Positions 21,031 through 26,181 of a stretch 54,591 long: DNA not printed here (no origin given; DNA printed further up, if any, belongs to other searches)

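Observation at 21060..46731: Recurrent promoter architecture: three CTAAT-type pentamers phased at exactly 11 nt, then a -10 box, upstream of at least four island operons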

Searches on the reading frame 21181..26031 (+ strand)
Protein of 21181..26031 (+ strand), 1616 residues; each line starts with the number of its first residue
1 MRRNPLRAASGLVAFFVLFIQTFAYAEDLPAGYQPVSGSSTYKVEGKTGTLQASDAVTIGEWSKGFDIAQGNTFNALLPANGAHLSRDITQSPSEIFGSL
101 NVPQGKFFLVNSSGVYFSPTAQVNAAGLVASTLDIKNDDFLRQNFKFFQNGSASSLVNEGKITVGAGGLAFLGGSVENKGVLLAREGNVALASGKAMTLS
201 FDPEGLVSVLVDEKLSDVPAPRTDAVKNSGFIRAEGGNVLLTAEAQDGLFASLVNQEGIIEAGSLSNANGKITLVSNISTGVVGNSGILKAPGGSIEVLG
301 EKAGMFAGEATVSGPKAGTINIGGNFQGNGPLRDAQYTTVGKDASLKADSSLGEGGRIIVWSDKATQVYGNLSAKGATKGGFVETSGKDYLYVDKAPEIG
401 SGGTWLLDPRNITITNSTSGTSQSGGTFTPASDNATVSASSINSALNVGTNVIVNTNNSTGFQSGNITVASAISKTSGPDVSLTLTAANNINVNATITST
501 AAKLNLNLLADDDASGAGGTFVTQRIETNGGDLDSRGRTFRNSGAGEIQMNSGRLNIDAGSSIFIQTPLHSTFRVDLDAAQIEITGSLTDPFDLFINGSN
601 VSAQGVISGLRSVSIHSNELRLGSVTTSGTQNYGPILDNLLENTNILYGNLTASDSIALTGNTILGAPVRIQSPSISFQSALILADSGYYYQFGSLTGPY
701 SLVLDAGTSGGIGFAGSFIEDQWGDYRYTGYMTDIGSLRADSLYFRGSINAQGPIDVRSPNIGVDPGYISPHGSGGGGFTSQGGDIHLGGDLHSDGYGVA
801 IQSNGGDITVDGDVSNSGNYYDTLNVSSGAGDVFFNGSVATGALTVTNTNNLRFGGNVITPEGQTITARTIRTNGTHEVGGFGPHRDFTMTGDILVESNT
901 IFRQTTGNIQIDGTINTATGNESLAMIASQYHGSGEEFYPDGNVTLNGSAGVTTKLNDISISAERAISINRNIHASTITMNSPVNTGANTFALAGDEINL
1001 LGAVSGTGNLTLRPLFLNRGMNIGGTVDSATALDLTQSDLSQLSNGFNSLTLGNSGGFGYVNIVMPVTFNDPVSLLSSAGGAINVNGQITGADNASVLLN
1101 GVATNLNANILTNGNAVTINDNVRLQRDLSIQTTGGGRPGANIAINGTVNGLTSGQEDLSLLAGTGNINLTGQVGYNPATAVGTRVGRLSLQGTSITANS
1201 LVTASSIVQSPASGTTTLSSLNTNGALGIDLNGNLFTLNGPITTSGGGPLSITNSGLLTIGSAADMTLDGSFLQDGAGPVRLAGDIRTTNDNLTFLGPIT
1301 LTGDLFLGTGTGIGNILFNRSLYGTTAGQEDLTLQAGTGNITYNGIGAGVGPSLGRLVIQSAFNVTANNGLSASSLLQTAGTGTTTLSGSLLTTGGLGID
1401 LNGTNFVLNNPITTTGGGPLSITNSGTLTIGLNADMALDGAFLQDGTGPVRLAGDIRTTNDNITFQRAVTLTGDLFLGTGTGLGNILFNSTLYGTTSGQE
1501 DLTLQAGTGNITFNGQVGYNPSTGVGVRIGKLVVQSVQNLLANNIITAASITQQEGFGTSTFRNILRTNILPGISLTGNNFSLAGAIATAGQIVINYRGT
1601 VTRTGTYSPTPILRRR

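Call 10: search_protein_families(library=pfam, proteins=[window:21181-26031:+])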
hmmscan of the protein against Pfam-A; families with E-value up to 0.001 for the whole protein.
window:21181-26031:+ (1616 aa): 1 family
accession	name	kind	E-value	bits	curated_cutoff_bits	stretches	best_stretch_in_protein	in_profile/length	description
PF05860.19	TPS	-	5.9e-15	56.3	33.5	1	57-281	36-244/252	TPS secretion domain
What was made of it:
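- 21181..27207 (+): Presumed target operon 1: TpsA-like exoprotein (TPS domain, 1616 aa) and an Acyl_transf_3 membrane acyltransferase. Call 10.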

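Call 64: find_homologous_proteins(query=window:21181-26031:+, max_evalue=1e-30)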
Query window:21181-26031:+ (1616 aa): 523 proteins with E <= 1e-30 among 8000 candidates; the best 120 are listed.
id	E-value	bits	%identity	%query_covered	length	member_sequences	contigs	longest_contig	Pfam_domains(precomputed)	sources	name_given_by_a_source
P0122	0.0e+0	3429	100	100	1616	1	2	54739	PF05860.20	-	-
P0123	2.1e-185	637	54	23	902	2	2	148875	PF05860.20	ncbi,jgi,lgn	-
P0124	8.5e-150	519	36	39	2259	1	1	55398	PF05860.20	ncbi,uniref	ncbi:filamentous hemagglutinin N-terminal domain-containing protein, partial [Argonema antarcticum]|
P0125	6.9e-128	447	29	35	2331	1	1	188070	PF05860.20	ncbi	-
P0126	5.5e-127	444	47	33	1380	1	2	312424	PF05860.20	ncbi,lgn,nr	ncbi:MAG: hypothetical protein MOGMAGMI_00080 [Candidatus Omnitrophica bacterium]|nr:hypothetical pr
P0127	2.5e-126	441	47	31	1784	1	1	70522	PF05860.20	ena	-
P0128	1.7e-120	422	37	32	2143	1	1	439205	PF18886.7,PF05860.20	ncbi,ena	-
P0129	4.6e-87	311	50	22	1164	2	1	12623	PF05860.20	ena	-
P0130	3.6e-86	308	31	41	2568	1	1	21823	PF05860.20,PF12770.13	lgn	-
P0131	2.0e-83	299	38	33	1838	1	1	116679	PF05860.20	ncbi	-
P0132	4.4e-81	291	35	29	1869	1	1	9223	PF05860.20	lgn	-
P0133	1.3e-76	277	37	33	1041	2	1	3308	PF05860.20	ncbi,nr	ncbi:MAG: filamentous hemagglutinin N-terminal domain-containing protein, partial [Gammaproteobacter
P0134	2.4e-75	272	40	33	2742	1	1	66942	PF12951.14,PF05860.20,PF18657.7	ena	-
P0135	6.6e-73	264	38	33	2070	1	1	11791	PF05860.20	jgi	jgi:filamentous hemagglutinin family protein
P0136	2.1e-72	263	39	33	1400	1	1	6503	PF18886.7,PF05860.20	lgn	-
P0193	3.2e-59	219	38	33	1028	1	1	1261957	PF05860.20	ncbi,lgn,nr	ncbi:MAG: filamentous hemagglutinin N-terminal domain-containing protein [Candidatus Omnitrophica ba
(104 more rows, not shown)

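Call 65: find_encoding_contigs(protein=P0123, flank=10000, max_places=3)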
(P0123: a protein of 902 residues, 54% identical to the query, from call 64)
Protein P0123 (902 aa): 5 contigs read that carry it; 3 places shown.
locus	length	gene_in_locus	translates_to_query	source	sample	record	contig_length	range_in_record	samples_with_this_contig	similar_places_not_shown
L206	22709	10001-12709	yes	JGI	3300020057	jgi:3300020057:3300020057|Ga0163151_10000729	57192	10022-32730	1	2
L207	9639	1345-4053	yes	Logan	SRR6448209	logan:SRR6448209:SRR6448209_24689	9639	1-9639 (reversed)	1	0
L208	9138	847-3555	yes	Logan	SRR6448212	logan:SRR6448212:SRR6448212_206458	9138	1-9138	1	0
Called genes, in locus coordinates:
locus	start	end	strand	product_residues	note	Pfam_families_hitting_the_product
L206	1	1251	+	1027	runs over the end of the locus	PF00873:ACR_tran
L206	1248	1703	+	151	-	-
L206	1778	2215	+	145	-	PF01475:FUR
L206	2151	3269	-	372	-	PF00730:HhH-GPD, PF00633:HHH (weak), PF14815:NUDIX_4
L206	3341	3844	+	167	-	PF01814:Hemerythrin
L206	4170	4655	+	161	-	PF01641:SelR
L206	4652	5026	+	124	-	PF00072:Response_reg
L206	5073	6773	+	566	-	PF02366:PMT, PF13231:PMT_2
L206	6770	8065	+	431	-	PF02585:PIG-L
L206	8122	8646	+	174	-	PF20221:DUF6580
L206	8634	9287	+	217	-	PF03167:UDG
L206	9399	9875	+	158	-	PF01613:Flavin_Reduct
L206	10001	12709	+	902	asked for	PF05860:TPS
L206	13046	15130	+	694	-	PF07244:POTRA, PF08479:POTRA_2, PF03865:ShlB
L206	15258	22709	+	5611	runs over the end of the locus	-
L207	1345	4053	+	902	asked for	PF05860:TPS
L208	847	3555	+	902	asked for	PF05860:TPS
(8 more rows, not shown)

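Call 66: find_encoding_contigs(protein=P0126, flank=10000, max_places=3)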
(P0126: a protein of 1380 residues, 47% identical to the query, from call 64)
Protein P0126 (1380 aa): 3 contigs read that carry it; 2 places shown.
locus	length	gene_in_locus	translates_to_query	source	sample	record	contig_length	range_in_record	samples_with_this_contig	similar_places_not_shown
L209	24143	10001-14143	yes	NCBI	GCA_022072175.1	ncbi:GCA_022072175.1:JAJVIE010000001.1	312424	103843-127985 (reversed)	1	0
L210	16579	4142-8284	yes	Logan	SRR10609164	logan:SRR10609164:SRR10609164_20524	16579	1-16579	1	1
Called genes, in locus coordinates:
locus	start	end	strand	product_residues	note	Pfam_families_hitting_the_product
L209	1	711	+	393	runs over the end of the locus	PF00155:Aminotran_1_2, PF01041:DegT_DnrJ_EryC1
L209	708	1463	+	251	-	-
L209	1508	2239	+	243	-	-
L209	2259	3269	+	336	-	PF13524:Glyco_trans_1_2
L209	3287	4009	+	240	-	PF00462:Glutaredoxin, PF13417:GST_N_3, PF13409:GST_N_2, PF17172:GST_N_4 (faint)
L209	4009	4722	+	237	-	PF00106:adh_short, PF08659:KR, PF13561:adh_short_C2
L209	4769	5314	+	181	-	PF00581:Rhodanese, PF11127:YgaP-like_TM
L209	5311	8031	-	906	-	PF00989:PAS, PF08447:PAS_3, PF08448:PAS_4, PF00989:PAS, PF08448:PAS_4, PF13426:PAS_9, PF00512:HisKA, PF02518:HATPase_c, +5 more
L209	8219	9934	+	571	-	PF08479:POTRA_2, PF03865:ShlB, PF01103:Omp85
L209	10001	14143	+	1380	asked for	PF05860:TPS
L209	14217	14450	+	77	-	-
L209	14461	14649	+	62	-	-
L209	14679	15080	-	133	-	PF01242:PTPS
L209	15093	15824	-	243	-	PF00106:adh_short, PF08659:KR, PF13561:adh_short_C2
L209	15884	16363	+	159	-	PF00300:His_Phos_1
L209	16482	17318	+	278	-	PF05235:CHAD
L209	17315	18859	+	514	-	PF02541:Ppx-GppA, PF21447:Ppx-GppA_III, PF01966:HD, PF24391:HD-CE (weak)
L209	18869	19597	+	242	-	PF02223:Thymidylate_kin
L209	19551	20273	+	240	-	PF02223:Thymidylate_kin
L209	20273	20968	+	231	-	PF00072:Response_reg, PF23198:PDE8A_N (weak), PF00486:Trans_reg_C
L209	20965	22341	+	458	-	PF00989:PAS, PF08448:PAS_4, PF12860:PAS_7 (weak), PF13188:PAS_8 (weak), PF13426:PAS_9, PF00512:HisKA, PF02518:HATPase_c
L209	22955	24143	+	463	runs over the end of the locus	PF16930:Porin_5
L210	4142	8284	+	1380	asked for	PF05860:TPS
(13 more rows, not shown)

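Call 67: find_encoding_contigs(protein=P0127, flank=10000, max_places=3)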
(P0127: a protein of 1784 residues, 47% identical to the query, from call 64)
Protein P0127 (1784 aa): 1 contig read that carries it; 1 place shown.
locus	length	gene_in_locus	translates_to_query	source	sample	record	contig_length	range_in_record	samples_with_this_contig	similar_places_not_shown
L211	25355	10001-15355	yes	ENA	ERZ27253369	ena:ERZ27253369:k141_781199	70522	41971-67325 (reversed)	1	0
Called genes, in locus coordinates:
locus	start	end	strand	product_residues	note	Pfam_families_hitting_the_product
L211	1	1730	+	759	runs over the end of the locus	PF04945:YHS, PF19335:HMBD, PF00122:E1-E2_ATPase, PF00702:Hydrolase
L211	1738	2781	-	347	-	PF00730:HhH-GPD, PF00633:HHH (weak), PF14815:NUDIX_4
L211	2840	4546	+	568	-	PF02366:PMT, PF13231:PMT_2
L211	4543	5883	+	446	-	PF02585:PIG-L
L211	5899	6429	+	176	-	PF20221:DUF6580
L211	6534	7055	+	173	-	PF03167:UDG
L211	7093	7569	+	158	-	PF01613:Flavin_Reduct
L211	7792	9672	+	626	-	PF07244:POTRA, PF08479:POTRA_2, PF03865:ShlB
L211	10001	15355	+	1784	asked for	PF05860:TPS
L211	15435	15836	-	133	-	PF01242:PTPS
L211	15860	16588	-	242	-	PF00106:adh_short, PF08659:KR, PF13561:adh_short_C2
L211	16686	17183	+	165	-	PF00300:His_Phos_1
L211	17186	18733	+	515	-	PF02541:Ppx-GppA, PF21447:Ppx-GppA_III, PF01966:HD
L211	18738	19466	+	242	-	PF02223:Thymidylate_kin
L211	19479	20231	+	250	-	PF02223:Thymidylate_kin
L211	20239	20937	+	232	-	PF00072:Response_reg, PF23198:PDE8A_N (weak), PF00486:Trans_reg_C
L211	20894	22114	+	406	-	PF00989:PAS (faint), PF08448:PAS_4 (weak), PF00512:HisKA, PF02518:HATPase_c, PF13581:HATPase_c_2 (weak)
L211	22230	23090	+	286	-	PF12849:PBP_like_2, PF01547:SBP_bac_1 (weak), PF13531:SBP_bac_11, PF12727:PBP_like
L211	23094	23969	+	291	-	PF00528:BPD_transp_1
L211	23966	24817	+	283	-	PF00528:BPD_transp_1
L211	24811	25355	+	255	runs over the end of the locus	PF00005:ABC_tran, PF13304:AAA_21 (faint)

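Call 74: find_encoding_contigs(protein=P0129, flank=10000, max_places=4)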
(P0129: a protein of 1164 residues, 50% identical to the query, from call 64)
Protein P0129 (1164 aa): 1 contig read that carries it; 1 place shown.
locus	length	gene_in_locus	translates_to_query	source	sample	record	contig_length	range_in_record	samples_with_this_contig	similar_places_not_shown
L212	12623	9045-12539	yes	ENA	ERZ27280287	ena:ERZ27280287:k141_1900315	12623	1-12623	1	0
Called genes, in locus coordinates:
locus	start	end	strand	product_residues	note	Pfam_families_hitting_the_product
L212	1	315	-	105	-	?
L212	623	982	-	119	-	PF05635:23S_rRNA_IVP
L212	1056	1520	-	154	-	PF00383:dCMP_cyt_deam_1, PF14437:MafB19-deam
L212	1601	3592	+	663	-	PF00343:Phosphorylase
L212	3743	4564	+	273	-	PF04773:FecR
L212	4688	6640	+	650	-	PF13428:TPR_14 (faint), PF13174:TPR_6 (faint), PF13432:TPR_16 (faint), PF00515:TPR_1 (faint), PF13424:TPR_12 (faint), PF13431:TPR_17 (faint), PF12895:ANAPC3, PF14559:TPR_19, +6 more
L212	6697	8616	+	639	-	-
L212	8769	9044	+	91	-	-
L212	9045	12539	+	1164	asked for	PF05860:TPS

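Call 75: find_encoding_contigs(protein=P0193, flank=10000, max_places=4)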
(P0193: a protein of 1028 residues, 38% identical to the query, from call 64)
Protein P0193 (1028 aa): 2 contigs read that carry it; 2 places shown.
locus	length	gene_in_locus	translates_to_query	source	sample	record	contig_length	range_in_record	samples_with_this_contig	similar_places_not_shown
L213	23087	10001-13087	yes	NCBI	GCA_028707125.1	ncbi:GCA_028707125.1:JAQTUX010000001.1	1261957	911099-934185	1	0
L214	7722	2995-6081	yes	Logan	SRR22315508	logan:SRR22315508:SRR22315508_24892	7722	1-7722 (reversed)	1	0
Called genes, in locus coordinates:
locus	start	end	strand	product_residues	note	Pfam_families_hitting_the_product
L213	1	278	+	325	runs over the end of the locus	PF00108:Thiolase_N, PF08545:ACP_syn_III, PF08541:ACP_syn_III_C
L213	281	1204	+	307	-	PF00698:Acyl_transf_1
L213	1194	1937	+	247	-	PF00106:adh_short, PF08659:KR, PF13561:adh_short_C2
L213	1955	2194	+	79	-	PF14573:PP-binding_2 (faint), PF00550:PP-binding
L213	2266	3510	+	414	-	PF00109:ketoacyl-synt, PF00108:Thiolase_N (faint), PF02801:Ketoacyl-synt_C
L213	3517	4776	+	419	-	PF00330:Aconitase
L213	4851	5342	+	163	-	PF00694:Aconitase_C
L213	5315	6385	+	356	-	PF00180:Iso_dh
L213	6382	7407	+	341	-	PF01118:Semialdhyde_dh, PF02774:Semialdhyde_dhC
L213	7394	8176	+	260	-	PF01416:PseudoU_synth_1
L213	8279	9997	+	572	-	PF07244:POTRA (faint), PF08479:POTRA_2, PF03865:ShlB, PF01103:Omp85 (weak)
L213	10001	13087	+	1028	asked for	PF05860:TPS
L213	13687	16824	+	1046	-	PF19078:Big_12, PF13205:Big_5, PF19078:Big_12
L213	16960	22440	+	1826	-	PF19078:Big_12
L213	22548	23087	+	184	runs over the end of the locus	PF13623:SurA_N_2 (weak), PF13624:SurA_N_3 (weak)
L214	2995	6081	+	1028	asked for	PF05860:TPS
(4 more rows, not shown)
